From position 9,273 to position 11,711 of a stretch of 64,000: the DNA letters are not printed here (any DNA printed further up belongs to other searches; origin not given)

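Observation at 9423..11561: HAD phosphatase fused in-frame to adenylosuccinate lyase (PurB), inside a guaB-purA-purB salvage cluster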

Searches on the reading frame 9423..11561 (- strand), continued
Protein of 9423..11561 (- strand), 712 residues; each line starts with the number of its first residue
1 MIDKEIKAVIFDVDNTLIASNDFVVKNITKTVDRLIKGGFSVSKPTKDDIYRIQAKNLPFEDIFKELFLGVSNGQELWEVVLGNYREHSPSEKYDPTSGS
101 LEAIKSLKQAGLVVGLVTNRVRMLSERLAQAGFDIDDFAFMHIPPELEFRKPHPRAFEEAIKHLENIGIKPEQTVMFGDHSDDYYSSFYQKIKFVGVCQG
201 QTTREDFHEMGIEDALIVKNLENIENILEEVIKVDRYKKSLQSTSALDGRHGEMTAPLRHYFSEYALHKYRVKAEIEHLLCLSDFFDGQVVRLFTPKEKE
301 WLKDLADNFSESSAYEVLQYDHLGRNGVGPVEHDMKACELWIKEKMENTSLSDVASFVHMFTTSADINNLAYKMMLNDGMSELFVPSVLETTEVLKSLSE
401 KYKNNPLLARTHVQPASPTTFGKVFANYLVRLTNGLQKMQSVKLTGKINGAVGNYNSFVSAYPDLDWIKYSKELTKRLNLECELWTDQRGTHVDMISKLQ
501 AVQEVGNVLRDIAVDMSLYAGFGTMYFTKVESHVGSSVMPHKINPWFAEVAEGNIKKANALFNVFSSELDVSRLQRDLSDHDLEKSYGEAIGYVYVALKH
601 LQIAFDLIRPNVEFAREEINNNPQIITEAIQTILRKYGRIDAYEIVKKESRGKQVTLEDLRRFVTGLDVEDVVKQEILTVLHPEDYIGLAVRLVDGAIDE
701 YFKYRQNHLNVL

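Call 13: find_encoding_contigs(protein=P0010, flank=10000, max_places=1)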
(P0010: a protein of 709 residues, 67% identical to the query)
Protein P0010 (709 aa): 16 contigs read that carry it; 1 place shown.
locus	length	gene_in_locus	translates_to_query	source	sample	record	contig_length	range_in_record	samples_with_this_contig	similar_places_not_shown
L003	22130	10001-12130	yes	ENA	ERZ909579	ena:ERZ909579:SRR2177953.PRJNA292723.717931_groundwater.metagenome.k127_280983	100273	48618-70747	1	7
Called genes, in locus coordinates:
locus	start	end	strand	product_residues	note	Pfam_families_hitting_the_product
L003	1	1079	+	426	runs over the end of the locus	PF00919:UPF0004, PF04055:Radical_SAM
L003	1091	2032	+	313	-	PF01745:IPT (faint), PF01715:IPPT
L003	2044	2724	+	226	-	-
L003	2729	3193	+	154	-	-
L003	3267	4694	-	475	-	PF00156:Pribosyltran (weak), PF00215:OMPdecase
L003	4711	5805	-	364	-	PF01180:DHO_dh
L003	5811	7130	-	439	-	PF00206:Lyase_1, PF10415:FumaraseC_C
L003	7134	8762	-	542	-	PF00764:Arginosuc_synth, PF20979:Arginosuc_syn_C, PF02142:MGS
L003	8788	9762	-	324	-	PF01979:Amidohydro_1, PF07969:Amidohydro_3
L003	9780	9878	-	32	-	-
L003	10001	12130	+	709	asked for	PF00702:Hydrolase, PF12710:HAD, PF13419:HAD_2, PF13242:Hydrolase_like, PF00206:Lyase_1, PF08328:ASL_C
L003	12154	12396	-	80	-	-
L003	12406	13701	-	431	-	PF00709:Adenylsucc_synt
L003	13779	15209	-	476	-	PF00478:IMPDH, PF01207:Dus (faint), PF00571:CBS, PF01070:FMN_dh, PF00977:His_biosynth (faint), PF03060:NMO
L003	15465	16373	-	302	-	PF00892:EamA, PF03151:TPT (faint), PF00892:EamA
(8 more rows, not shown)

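Call 14: find_encoding_contigs(protein=P0045, flank=10000, max_places=1)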
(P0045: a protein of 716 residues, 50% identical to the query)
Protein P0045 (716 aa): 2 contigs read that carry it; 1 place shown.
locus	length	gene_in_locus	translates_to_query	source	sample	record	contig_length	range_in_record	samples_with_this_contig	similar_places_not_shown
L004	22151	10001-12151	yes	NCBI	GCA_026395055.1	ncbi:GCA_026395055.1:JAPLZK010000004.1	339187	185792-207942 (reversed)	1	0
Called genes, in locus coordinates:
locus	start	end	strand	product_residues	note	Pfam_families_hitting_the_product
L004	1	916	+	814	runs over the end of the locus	-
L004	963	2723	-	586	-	PF00587:tRNA-synt_2b, PF03129:HGTP_anticodon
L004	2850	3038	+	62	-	-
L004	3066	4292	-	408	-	-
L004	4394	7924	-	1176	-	PF02811:PHP, PF07733:DNA_pol3_alpha, PF17657:DNA_pol3_finger, PF14579:HHH_6, PF01336:tRNA_anti-codon (weak)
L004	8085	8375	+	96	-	-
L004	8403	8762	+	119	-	-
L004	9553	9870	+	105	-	-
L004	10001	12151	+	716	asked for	PF00702:Hydrolase, PF12710:HAD (weak), PF13419:HAD_2, PF13242:Hydrolase_like, PF00206:Lyase_1, PF08328:ASL_C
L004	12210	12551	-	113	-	-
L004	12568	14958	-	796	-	PF01588:tRNA_bind, PF03483:B3_4, PF03484:B5, PF17759:tRNA_synthFbeta, PF03147:FDX-ACB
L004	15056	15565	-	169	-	PF10543:ORF6N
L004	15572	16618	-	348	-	PF02912:Phe_tRNA-synt_N, PF01409:tRNA-synt_2d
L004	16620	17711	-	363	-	PF02163:Peptidase_M50, PF13180:PDZ_2, PF14685:PDZ_Tricorn (weak), PF17820:PDZ_6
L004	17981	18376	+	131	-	-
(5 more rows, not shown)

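Call 15: find_encoding_contigs(protein=P0050, flank=10000, max_places=1)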
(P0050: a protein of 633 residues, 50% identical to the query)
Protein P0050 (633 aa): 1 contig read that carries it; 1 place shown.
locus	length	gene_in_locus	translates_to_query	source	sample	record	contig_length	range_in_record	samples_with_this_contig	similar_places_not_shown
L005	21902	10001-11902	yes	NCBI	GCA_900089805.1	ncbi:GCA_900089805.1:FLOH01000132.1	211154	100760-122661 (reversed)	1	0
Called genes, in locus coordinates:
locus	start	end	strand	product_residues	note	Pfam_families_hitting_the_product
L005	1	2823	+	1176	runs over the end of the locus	PF00133:tRNA-synt_1, PF01406:tRNA-synt_1e (faint), PF00300:His_Phos_1, PF00133:tRNA-synt_1, PF09334:tRNA-synt_1g (weak), PF08264:Anticodon_1, PF19302:DUF5915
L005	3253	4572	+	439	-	PF01071:GARS_A, PF02843:GARS_C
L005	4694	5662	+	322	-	-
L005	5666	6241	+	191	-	PF01330:RuvA_N, PF14520:HHH_5, PF00633:HHH (faint), PF07499:RuvA_C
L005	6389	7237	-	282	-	PF14681:UPRTase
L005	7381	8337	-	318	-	PF02729:OTCace_N, PF00185:OTCace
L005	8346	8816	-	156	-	PF01948:PyrI, PF02748:PyrI_C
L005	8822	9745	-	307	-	PF02729:OTCace_N, PF00185:OTCace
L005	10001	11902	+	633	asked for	PF00206:Lyase_1, PF08328:ASL_C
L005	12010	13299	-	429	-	PF00709:Adenylsucc_synt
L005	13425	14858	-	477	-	PF00478:IMPDH, PF03060:NMO (weak), PF00571:CBS (weak), PF01070:FMN_dh, PF00977:His_biosynth (faint), PF03060:NMO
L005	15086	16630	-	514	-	PF02934:GatB_N, PF02637:GatB_Yqey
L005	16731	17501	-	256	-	PF06790:UPF0259 (weak), PF25231:DUF7847 (weak)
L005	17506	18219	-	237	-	PF02223:Thymidylate_kin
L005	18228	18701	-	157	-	PF00186:DHFR_1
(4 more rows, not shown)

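Call 31: predict_structure(alignment_id=A2)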
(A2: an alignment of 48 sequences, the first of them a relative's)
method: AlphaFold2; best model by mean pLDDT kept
length: 712 residues; sequences in the alignment: 48
mean_pLDDT: 88.6   pTM: 0.83
mean pLDDT of the five models: 88.6, 87.8, 87.6, 86.3, 85.6
residues with pLDDT >= 90: 458; 70-90: 205; 50-70: 28; < 50: 21
segments of 3 or more residues with pLDDT < 50: 531-542, 572-576, 710-712
pLDDT, mean of each block of 10 residues (from residue 1): 82 94 91 89 88 85 89 85 89 92 94 92 87 94 87 90 90 95 93 94 93 94 94 90 87 90 93 96 95 96 91 92 86 77 93 92 85 93 94 97 94 90 97 95 84 72 91 95 76 87 97 92 81 45 72 95 82 51 82 95 90 93 91 93 91 87 93 92 86 97 82 42
secondary structure, 60 per line:
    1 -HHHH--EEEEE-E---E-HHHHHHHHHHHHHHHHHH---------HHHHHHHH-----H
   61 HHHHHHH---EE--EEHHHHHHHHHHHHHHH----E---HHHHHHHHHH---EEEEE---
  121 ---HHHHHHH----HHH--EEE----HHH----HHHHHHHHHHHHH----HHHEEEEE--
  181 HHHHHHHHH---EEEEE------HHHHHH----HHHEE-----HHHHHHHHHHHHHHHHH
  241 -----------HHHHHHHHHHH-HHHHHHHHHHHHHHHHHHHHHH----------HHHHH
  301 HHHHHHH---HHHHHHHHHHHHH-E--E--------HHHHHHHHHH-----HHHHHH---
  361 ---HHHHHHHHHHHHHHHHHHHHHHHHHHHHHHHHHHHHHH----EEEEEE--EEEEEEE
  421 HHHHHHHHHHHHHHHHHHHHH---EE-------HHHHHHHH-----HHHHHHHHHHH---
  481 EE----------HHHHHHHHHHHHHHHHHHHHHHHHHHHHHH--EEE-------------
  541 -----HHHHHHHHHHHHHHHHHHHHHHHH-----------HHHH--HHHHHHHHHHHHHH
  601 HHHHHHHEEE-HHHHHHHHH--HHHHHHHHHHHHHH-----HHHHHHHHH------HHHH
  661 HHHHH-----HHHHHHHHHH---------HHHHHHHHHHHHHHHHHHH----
elements in order (helices of 4 or more, strands of 3 or more residues): H2-5 E8-12 H20-37 H47-54 H60-67 H77-91 H100-109 E113-117 H124-130 E140-142 H154-166 E174-178 H181-189 E193-197 H204-209 H224-240 H252-262 H264-285 H296-307 H311-323 H337-346 H352-357 H364-401 E406-411 E414-420 H421-441 H454-461 H467-477 H493-522 E525-527 H546-569 H581-584 H587-607 E608-610 H612-620 H623-636 H642-650 H657-665 H671-680 H690-708

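Call 41: find_encoding_contigs(protein=P0056, flank=8000, max_places=2)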
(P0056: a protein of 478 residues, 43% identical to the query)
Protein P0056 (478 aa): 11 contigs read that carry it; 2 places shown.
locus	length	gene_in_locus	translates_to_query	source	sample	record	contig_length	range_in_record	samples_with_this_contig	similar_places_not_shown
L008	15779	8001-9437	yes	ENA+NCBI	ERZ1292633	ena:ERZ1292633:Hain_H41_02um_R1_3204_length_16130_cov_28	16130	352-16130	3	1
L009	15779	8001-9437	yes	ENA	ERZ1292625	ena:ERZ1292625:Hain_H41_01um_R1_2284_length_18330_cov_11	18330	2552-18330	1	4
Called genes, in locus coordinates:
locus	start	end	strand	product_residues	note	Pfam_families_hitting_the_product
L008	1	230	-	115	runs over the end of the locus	PF01981:PTH2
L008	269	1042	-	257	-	-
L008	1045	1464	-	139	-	-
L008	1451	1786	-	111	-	-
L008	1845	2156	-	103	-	-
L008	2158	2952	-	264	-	PF01978:TrmB, PF13091:PLDc_2 (faint), PF11495:TrmB_EBD_N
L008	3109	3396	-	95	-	PF04010:DUF357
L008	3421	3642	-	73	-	PF01192:RNA_pol_Rpb6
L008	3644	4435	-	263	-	PF01138:RNase_PH, PF03725:RNase_PH_C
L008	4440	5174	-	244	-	PF01138:RNase_PH, PF03725:RNase_PH_C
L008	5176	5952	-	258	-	PF22625:ECR1_N_2, PF14382:ECR1_N, PF21266:S1_RRP4 (faint), PF00013:KH_1, PF15985:KH_6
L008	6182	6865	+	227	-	PF00702:Hydrolase, PF13419:HAD_2, PF13242:Hydrolase_like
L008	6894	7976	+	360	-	-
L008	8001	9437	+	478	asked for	PF00206:Lyase_1, PF08328:ASL_C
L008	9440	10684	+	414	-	PF00709:Adenylsucc_synt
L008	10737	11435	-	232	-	PF01172:SBDS_N, PF09377:SBDS_domain_II, PF20268:SBDS_C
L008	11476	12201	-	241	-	PF10584:Proteasome_A_N, PF00227:Proteasome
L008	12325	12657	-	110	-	PF01900:RNase_P_Rpp14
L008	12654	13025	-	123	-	PF21473:OB_Ssb-like, PF01336:tRNA_anti-codon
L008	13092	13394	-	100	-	-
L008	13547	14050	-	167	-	PF02498:Bro-N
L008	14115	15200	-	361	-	PF00078:RVT_1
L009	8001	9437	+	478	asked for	PF00206:Lyase_1, PF08328:ASL_C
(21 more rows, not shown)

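Call 43: fold_search(model_id=the predicted structure, library=pdb)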
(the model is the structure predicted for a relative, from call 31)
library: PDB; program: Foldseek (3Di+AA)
matches with E <= 10: 962; with E <= 0.001: 550
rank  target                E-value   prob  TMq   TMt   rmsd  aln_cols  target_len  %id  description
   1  2ptq_B                4.5e-29  1.00  0.61  0.93   2.1       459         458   34  Crystal structure of Escherichia coli adenylosuccinate lyase mutant H171N with bound AMP and fumarate (released 2007-07-03)
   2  3gzh                  4.9e-29  1.00  0.61  0.91   2.1       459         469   34  Crystal structure of phosphate-bound adenylosuccinate lyase from E. coli (released 2009-08-25)
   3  2ptr_B                9.5e-29  1.00  0.60  0.93   2.0       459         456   34  Crystal structure of Escherichia coli adenylosuccinate lyase mutant H171A with bound adenylosuccinate substrate (released 2007-07-03)
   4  2ptq_A                1.4e-28  1.00  0.61  0.93   2.0       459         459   34  Crystal structure of Escherichia coli adenylosuccinate lyase mutant H171N with bound AMP and fumarate (released 2007-07-03)
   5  4nsl_C                6.2e-28  1.00  0.59  0.93   2.3       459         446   33  X-ray Crystal structure of Adenylosuccinate Lyase from Salmonella typhimurium (released 2014-12-03)
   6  2ptr_A                6.5e-28  1.00  0.60  0.93   2.1       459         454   34  Crystal structure of Escherichia coli adenylosuccinate lyase mutant H171A with bound adenylosuccinate substrate (released 2007-07-03)
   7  4nsl_A                7.4e-28  1.00  0.59  0.92   2.5       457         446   33  X-ray Crystal structure of Adenylosuccinate Lyase from Salmonella typhimurium (released 2014-12-03)
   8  2pts                  1.2e-27  1.00  0.59  0.92   2.6       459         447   33  Crystal structure of wild type Escherichia coli adenylosuccinate lyase (released 2007-07-03)
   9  4nsl_B                2.0e-27  1.00  0.59  0.93   2.5       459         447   33  X-ray Crystal structure of Adenylosuccinate Lyase from Salmonella typhimurium (released 2014-12-03)
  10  3bhg                  2.0e-27  1.00  0.59  0.93   2.6       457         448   35  Crystal structure of adenylosuccinate lyase from Legionella pneumophila (released 2007-12-04)
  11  7t29                  6.3e-27  1.00  0.58  0.90   2.6       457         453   32  Crystal Structure of Adenylosuccinate lyase (ASL) from Pseudomonas aeruginosa complexed with AMP (released 2021-12-15)
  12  2qga_C                8.2e-27  1.00  0.59  0.91   2.7       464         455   33  Plasmodium vivax adenylosuccinate lyase Pv003765 with AMP bound (released 2007-07-24)
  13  4nsl_D                1.1e-26  1.00  0.59  0.93   2.3       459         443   33  X-ray Crystal structure of Adenylosuccinate Lyase from Salmonella typhimurium (released 2014-12-03)
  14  2qga_B                1.6e-26  1.00  0.59  0.91   2.6       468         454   32  Plasmodium vivax adenylosuccinate lyase Pv003765 with AMP bound (released 2007-07-24)
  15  2hvg_A                3.5e-26  1.00  0.59  0.92   2.3       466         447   33  Crystal Structure of Adenylosuccinate Lyase from Plasmodium Vivax (released 2006-08-22)
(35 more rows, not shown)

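Call 47: search_protein_families(library=pfam, proteins=[L008:6894-7976:+], max_evalue=0.01)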
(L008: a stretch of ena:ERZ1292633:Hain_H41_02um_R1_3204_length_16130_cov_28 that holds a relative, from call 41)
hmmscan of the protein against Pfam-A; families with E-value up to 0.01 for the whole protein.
L008:6894-7976:+ (360 aa): 0 families

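Call 73: find_related_loci(query=A2, collection=genome_contigs, flank=4000)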
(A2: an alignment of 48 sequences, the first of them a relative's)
Query A2 (712 aa) in genome_contigs; peptide patterns used: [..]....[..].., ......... (x = any residue, [..] = any of these).
600 stretches matched a pattern (row limit reached: there are more); 600 encode a relative of the query (tblastn E <= 1e-3); the best 80 are kept; 80 distinct loci.
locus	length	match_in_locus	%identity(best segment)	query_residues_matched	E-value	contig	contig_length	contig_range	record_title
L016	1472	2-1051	55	357-706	4e-144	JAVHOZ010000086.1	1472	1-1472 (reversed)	MAG: Candidatus Magasanikbacteria bacterium isolate WB02no2_37_9 NODE_87019_length_1472_cov_6.324629, whole genome shotg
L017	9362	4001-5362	38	241-693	1e-95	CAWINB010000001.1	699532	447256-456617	MAG: Candidatus Doudnabacteria bacterium isolate MFD04434.bin.1.36 genome assembly, contig: contig_24013, whole genome s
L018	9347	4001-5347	41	237-694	4e-95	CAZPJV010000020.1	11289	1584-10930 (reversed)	MAG TPA_asm: uncultured Candidatus Saccharibacteria bacterium isolate binchicken_co251_138 genome assembly, contig: NODE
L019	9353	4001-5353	39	243-694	2e-93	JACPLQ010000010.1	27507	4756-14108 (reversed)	MAG: Candidatus Nomurabacteria bacterium isolate NC_groundwater_525_Ag_S-0.1um_41_10 S35_SO-1_scaffold_53669, whole geno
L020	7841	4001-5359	39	241-694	2e-92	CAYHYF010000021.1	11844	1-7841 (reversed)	MAG TPA_asm: uncultured Candidatus Saccharibacteria bacterium isolate ERP119705_co17_297 genome assembly, contig: NODE_7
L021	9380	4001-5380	36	227-694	8e-92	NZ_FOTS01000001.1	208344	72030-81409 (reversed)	Pelosinus propionicus DSM 13327, whole genome shotgun sequence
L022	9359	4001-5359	38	234-694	6e-91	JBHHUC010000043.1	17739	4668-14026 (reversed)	MAG: Fidelibacterota bacterium isolate S.6.sp2_bin.15 NODE_452_length_17739_cov_6.444243, whole genome shotgun sequence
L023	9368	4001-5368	36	241-710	1e-90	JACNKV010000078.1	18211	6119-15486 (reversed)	MAG: Candidatus Neomarinimicrobiota bacterium isolate NIOZ-UU68 NIOZ-UU_NODE_3773_length_18211_cov_68.8732, whole genome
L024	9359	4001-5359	36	240-695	3e-90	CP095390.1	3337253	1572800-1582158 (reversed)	Natribaculum breve strain TRM20010 chromosome, complete genome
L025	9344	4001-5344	38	241-695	2e-89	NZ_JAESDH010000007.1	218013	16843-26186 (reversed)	Alteromonas antoniana strain MD_567 NODE_7_length_218013_cov_244.883677, whole genome shotgun sequence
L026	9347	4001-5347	38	235-690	3e-89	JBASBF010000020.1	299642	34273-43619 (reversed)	MAG: Stenotrophomonas sp. isolate MFD12185_ilm_asm_bin11 k127_3084, whole genome shotgun sequence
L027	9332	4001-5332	38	241-691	2e-89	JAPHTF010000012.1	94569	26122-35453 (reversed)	MAG: Gammaproteobacteria bacterium isolate N1M-Bin_14 c_000000669727, whole genome shotgun sequence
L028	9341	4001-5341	38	240-693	1e-88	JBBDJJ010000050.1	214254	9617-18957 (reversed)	MAG: Woeseia sp. isolate LejiaA_59_31 Lejia_A_96_length_214254_cov_18, whole genome shotgun sequence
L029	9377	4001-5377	37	239-694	1e-88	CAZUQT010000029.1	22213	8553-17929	MAG TPA_asm: uncultured Elusimicrobiaceae bacterium isolate SRP302447_co3_112 genome assembly, contig: NODE_6405_length_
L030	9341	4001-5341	38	240-694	2e-88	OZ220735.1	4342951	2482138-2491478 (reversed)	MAG: Phototrophicaceae bacterium isolate 252cb3c6-93c9-4785-98a9-44529c25b936 genome assembly, chromosome: 1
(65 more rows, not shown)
